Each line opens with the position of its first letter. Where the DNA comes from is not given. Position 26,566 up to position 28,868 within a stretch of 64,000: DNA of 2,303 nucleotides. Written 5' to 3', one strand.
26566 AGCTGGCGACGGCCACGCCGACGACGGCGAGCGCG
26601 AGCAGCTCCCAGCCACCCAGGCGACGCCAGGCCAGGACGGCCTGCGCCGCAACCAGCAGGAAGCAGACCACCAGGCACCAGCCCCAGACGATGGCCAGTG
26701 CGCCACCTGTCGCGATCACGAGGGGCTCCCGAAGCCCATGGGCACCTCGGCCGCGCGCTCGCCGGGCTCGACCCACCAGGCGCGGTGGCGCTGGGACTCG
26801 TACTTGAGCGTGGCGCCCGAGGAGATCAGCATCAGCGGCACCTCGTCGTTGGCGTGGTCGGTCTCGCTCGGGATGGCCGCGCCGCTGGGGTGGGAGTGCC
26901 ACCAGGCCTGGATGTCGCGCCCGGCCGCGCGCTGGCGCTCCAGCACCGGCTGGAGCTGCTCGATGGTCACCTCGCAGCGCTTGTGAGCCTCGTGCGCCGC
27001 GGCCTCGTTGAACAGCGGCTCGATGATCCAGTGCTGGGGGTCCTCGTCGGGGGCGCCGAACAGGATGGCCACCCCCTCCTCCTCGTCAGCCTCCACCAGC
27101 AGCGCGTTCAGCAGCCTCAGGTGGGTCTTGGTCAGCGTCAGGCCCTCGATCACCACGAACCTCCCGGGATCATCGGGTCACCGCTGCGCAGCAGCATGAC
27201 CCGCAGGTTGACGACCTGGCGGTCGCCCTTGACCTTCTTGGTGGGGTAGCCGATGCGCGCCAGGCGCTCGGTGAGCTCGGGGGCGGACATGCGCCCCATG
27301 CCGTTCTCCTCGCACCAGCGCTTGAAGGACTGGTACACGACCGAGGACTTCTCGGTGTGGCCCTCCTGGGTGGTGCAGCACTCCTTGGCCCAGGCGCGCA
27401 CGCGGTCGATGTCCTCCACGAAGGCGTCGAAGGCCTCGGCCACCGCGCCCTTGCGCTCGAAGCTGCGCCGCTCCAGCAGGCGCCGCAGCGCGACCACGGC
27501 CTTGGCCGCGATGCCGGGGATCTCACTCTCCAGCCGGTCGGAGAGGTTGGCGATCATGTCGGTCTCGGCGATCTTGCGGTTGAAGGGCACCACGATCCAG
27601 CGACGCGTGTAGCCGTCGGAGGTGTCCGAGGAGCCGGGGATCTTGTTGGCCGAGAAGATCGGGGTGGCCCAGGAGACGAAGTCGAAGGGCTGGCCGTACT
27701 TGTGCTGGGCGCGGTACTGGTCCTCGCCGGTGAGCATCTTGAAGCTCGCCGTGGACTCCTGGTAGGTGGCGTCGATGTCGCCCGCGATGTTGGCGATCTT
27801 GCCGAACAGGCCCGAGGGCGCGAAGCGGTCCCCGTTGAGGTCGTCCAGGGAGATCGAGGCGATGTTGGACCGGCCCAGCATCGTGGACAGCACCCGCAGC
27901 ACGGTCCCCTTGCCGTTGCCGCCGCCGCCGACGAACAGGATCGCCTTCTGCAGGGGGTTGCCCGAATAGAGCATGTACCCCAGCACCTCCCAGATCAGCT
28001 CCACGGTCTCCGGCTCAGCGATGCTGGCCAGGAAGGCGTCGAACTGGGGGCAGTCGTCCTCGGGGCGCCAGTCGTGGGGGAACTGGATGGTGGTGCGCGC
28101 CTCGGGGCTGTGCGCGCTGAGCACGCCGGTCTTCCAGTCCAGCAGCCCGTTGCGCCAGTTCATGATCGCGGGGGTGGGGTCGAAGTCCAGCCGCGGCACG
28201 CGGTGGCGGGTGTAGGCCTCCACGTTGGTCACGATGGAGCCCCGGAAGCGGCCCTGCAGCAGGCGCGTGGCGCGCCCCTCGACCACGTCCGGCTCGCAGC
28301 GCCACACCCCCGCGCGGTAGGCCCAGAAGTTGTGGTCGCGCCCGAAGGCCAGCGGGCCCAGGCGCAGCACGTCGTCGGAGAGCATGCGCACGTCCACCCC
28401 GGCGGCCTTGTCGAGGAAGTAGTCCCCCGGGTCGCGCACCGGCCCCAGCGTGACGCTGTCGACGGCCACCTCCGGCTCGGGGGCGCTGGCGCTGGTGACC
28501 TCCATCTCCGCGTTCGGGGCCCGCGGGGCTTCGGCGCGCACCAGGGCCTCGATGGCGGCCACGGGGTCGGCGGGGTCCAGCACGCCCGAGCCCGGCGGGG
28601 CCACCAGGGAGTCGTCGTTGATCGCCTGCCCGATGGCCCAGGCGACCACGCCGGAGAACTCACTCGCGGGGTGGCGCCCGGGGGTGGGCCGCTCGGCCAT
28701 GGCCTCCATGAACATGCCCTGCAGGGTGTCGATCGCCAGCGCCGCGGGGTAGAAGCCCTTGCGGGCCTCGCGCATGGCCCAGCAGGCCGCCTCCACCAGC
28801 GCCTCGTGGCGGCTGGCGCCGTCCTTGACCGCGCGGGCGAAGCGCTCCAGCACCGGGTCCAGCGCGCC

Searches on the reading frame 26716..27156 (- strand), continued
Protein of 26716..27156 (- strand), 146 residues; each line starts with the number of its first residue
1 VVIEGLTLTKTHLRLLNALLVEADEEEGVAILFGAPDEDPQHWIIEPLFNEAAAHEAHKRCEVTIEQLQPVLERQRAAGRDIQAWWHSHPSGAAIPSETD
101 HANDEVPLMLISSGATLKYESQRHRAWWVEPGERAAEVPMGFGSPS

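Call 71: find_homologous_proteins(query=A3, max_evalue=0.001)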
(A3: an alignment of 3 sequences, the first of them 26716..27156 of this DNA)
Query A3 (3 sequences) (146 aa, profile of the alignment): 89 proteins with E <= 0.001 among 4091 candidates.
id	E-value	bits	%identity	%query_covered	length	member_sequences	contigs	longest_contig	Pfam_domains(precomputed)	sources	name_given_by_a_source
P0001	5.9e-68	245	99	99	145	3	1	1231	PF14464.12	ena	-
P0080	9.9e-66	238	40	94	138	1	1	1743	PF14464.12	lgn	-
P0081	4.3e-63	229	38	84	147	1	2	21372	PF14464.12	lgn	-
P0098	4.6e-10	57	48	25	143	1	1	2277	PF14464.12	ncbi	-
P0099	2.2e-9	55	36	61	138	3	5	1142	PF14464.12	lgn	-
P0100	2.3e-9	55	47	32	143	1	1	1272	PF01398.27,PF14464.12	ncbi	-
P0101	5.2e-9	54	45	30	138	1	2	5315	PF14464.12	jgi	-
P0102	6.6e-9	53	30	53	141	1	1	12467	PF01398.27,PF14464.12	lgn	-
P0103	8.3e-9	53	35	53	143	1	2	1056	PF01398.27,PF14464.12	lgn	-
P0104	1.4e-8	52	47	31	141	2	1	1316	PF01398.27,PF14464.12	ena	-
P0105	1.4e-8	52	33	60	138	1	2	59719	PF01398.27,PF14464.12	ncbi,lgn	-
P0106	1.5e-8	52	27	69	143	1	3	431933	PF14464.12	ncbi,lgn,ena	-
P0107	1.9e-8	52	32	66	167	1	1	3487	PF14464.12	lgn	-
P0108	2.6e-8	52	46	32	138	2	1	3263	PF14464.12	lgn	-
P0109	4.5e-8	51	30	66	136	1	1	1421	PF14464.12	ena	-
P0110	4.5e-8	51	48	30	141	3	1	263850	PF01398.27,PF14464.12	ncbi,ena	-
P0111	4.6e-8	51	45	30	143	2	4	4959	PF01398.27,PF14464.12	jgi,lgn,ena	jgi:proteasome lid subunit RPN8/RPN11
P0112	4.9e-8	51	32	51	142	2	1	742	PF14464.12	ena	-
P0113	5.8e-8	50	28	65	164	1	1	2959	PF01398.27,PF14464.12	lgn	-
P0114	7.1e-8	50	30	66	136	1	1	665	PF14464.12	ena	-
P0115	7.3e-8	50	39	35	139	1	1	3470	PF14464.12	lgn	-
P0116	7.4e-8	50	33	66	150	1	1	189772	PF01398.27,PF14464.12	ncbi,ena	-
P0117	9.4e-8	50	41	52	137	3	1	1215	PF14464.12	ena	-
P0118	1.1e-7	50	36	66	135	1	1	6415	PF14464.12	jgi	jgi:proteasome lid subunit RPN8/RPN11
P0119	2.1e-7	49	46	32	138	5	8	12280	PF01398.27,PF14464.12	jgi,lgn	-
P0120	2.3e-7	48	46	32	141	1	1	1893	PF14464.12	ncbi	-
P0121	3.4e-7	48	33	60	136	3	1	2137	PF14464.12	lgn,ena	-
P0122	4.1e-7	48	32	75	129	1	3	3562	PF14464.12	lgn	-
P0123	6.3e-7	47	59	18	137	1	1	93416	PF14464.12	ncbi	ncbi:MAG: Mov34/MPN/PAD-1 family protein [Planctomycetota bacterium]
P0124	6.5e-7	47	32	75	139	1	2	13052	PF14464.12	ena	-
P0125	6.6e-7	47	28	68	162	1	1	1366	PF01398.27,PF14464.12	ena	-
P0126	8.4e-7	47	46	27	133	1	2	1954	PF14464.12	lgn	-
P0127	1.1e-6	46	33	77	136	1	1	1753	PF14464.12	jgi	jgi:desampylase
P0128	1.3e-6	46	31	66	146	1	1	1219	PF14464.12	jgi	jgi:proteasome lid subunit RPN8/RPN11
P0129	1.5e-6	46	39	32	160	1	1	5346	PF14464.12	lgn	-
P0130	2.4e-6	45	43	32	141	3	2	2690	PF01398.27,PF14464.12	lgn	-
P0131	2.8e-6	45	43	32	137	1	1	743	PF14464.12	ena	-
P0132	2.8e-6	45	34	77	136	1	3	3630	PF14464.12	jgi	jgi:desampylase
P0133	3.5e-6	45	44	31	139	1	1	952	PF14464.12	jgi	-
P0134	4.0e-6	44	42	29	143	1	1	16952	PF14464.12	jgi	jgi:proteasome lid subunit RPN8/RPN11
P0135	4.3e-6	44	36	69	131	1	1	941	PF01398.27,PF14464.12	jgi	jgi:proteasome lid subunit RPN8/RPN11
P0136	4.4e-6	44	38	33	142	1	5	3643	PF14464.12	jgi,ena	jgi:proteasome lid subunit RPN8/RPN11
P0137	5.2e-6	44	34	66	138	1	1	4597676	PF14464.12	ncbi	ncbi:M67 family metallopeptidase [Sphingomonas sp. CJ20]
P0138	5.2e-6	44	33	85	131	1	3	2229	PF14464.12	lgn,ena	-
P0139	5.6e-6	44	34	69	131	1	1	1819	PF14464.12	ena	-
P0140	5.8e-6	44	33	70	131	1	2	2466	PF14464.12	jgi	jgi:proteasome lid subunit RPN8/RPN11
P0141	6.0e-6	44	59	18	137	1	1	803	PF14464.12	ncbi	-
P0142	6.4e-6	44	29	71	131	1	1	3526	PF14464.12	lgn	-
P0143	7.5e-6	44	40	32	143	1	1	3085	PF01398.27,PF14464.12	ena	-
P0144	7.8e-6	44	32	85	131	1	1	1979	PF14464.12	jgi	jgi:proteasome lid subunit RPN8/RPN11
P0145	8.8e-6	43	32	86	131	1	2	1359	PF14464.12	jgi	jgi:proteasome lid subunit RPN8/RPN11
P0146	1.3e-5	43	33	85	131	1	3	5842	PF14464.12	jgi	jgi:proteasome lid subunit RPN8/RPN11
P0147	1.4e-5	43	39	47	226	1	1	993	PF14464.12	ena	-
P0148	1.6e-5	43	41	30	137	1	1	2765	PF01398.27,PF14464.12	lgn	-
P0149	1.6e-5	43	40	32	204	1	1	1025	PF14464.12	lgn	-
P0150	1.8e-5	42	39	30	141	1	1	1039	PF14464.12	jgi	-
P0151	2.1e-5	42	34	64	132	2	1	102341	PF14464.12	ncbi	-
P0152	3.3e-5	42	32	60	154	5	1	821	PF14464.12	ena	-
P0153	3.7e-5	41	31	66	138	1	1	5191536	PF14464.12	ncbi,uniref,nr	ncbi:M67 family metallopeptidase [Sphingomonas hengshuiensis]|uniref:Peptidase n=1 Tax=Sphingomonas 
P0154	3.9e-5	41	32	66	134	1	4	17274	PF14464.12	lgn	-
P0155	4.1e-5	41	37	66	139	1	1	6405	PF14464.12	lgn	-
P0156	4.2e-5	41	28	67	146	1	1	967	PF14464.12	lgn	-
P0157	4.4e-5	41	33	68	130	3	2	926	PF14464.12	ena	-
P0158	4.4e-5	41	58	18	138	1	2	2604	PF14464.12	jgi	jgi:proteasome lid subunit RPN8/RPN11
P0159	4.9e-5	41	41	32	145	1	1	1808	PF14464.12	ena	-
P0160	6.2e-5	41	49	27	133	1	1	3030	PF14464.12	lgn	-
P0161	6.4e-5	41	36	37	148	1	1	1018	PF14464.12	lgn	-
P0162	7.0e-5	40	34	67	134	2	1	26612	PF14464.12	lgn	-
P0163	7.9e-5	40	43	32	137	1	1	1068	PF14464.12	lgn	-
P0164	8.5e-5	40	40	38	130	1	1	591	PF14464.12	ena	-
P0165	9.0e-5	40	54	19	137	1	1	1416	PF14464.12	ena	-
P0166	1.0e-4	40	59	18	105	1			PF14464.12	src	-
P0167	1.0e-4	40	43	31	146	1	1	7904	PF14464.12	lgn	-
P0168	1.2e-4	40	39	30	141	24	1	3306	PF01398.27,PF14464.12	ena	-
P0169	1.2e-4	40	59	18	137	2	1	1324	PF14464.12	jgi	jgi:proteasome lid subunit RPN8/RPN11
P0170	1.3e-4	40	60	17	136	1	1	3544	PF14464.12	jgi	jgi:[CysO sulfur-carrier protein]-S-L-cysteine hydrolase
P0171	1.3e-4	40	32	34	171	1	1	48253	PF14464.12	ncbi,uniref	ncbi:M67 family metallopeptidase [Caenispirillum bisanense]|uniref:M67 family metallopeptidase n=1 T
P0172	1.6e-4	39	44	34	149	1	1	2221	PF14464.12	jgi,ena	-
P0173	1.7e-4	39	35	81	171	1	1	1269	PF14464.12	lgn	-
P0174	2.1e-4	39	32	67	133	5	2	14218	PF14464.12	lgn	-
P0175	2.5e-4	39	50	23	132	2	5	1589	PF14464.12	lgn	-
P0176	2.7e-4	39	33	63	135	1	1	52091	PF14464.12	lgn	-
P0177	3.6e-4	38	59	18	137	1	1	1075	PF14464.12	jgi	jgi:proteasome lid subunit RPN8/RPN11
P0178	3.6e-4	38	59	18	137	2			PF14464.12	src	-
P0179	3.9e-4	38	29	91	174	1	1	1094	PF14464.12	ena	-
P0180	4.5e-4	38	36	53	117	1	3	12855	PF14464.12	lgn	-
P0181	5.0e-4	38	59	18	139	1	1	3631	PF14464.12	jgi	jgi:proteasome lid subunit RPN8/RPN11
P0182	7.5e-4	37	54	19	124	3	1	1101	PF14464.12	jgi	jgi:proteasome lid subunit RPN8/RPN11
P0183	9.1e-4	37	34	51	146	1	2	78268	PF14464.12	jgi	jgi:proteasome lid subunit RPN8/RPN11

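Call 73: search_dna_similar(query=P0081, collection=phages, mode=protein, max_evalue=0.05, max_rows=20)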
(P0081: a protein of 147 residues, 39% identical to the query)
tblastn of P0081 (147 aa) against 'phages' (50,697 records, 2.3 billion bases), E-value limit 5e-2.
No match.

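Call 74: search_dna_similar(query=P0080, collection=phages, mode=protein, max_evalue=0.05, max_rows=20)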
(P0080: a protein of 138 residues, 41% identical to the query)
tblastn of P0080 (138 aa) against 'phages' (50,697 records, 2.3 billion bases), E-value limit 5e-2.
No match.

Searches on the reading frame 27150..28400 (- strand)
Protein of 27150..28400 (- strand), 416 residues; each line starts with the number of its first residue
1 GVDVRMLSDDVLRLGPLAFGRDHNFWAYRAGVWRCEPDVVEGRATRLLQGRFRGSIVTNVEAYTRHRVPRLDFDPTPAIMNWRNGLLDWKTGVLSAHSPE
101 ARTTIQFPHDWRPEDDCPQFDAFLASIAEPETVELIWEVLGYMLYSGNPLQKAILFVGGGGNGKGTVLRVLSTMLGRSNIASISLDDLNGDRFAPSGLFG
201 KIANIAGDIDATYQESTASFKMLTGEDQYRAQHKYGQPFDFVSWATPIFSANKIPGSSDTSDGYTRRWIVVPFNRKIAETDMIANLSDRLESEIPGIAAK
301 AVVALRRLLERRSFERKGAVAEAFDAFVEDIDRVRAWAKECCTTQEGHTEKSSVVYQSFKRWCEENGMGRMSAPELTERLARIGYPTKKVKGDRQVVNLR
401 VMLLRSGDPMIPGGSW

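Call 28: find_related_loci(query=window:27150-28400:-, collection=viral_contigs, flank=5000)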
Query window:27150-28400:- (416 aa) in viral_contigs; peptide patterns used: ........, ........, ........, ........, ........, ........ (x = any residue, [..] = any of these).
1 stretches matched a pattern; 1 encode a relative of the query (tblastn E <= 1e-3); 1 distinct loci.
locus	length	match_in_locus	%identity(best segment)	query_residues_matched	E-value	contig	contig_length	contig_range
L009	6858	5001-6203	29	3-397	2e-55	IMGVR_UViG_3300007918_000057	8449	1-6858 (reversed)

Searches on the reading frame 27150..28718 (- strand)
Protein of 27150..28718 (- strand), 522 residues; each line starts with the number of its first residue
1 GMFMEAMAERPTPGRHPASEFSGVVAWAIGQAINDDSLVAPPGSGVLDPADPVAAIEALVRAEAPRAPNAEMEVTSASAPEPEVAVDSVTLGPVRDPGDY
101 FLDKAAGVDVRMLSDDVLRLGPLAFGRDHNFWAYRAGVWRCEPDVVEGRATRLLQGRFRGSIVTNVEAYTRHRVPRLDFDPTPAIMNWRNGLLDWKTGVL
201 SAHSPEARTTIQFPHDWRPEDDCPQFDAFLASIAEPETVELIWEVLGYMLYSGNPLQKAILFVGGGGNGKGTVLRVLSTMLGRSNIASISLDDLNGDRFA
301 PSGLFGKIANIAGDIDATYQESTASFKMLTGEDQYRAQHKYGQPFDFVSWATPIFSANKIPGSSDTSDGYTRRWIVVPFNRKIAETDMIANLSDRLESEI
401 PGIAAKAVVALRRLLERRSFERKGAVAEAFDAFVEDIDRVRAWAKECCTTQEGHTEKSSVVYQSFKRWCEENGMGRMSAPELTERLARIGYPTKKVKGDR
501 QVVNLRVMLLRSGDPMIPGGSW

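Call 31: find_related_loci(query=A1, collection=viral_contigs, flank=5000)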
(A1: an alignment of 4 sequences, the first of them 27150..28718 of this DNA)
Query A1 (522 aa) in viral_contigs; peptide patterns used: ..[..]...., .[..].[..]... (x = any residue, [..] = any of these).
180 stretches matched a pattern; 37 encode a relative of the query (tblastn E <= 1e-3); 37 distinct loci.
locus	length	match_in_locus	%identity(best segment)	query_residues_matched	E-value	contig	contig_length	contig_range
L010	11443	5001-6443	43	19-501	1e-122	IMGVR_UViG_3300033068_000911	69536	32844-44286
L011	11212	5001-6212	46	110-518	7e-117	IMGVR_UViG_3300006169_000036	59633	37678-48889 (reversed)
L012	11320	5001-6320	41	68-508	9e-115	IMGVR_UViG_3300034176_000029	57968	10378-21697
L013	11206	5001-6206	45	110-509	1e-114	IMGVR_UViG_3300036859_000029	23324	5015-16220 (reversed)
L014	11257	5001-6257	43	97-508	2e-112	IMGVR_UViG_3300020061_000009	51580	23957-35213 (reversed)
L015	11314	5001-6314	43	78-508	5e-106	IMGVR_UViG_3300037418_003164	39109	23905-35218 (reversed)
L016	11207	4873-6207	41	78-518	3e-100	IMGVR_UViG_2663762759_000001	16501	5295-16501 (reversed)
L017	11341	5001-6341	42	56-507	8e-107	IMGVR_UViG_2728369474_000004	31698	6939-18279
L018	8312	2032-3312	39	95-522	1e-93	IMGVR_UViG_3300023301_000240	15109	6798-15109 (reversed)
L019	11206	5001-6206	39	113-515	5e-89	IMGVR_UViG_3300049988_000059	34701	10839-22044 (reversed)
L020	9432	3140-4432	38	97-514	6e-79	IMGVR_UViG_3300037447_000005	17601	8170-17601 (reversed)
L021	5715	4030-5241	37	114-507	8e-79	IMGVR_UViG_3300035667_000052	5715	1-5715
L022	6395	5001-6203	39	117-507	2e-78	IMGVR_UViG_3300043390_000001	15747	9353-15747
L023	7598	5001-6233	38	117-514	3e-78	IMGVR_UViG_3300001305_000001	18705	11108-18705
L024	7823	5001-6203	39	117-507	1e-76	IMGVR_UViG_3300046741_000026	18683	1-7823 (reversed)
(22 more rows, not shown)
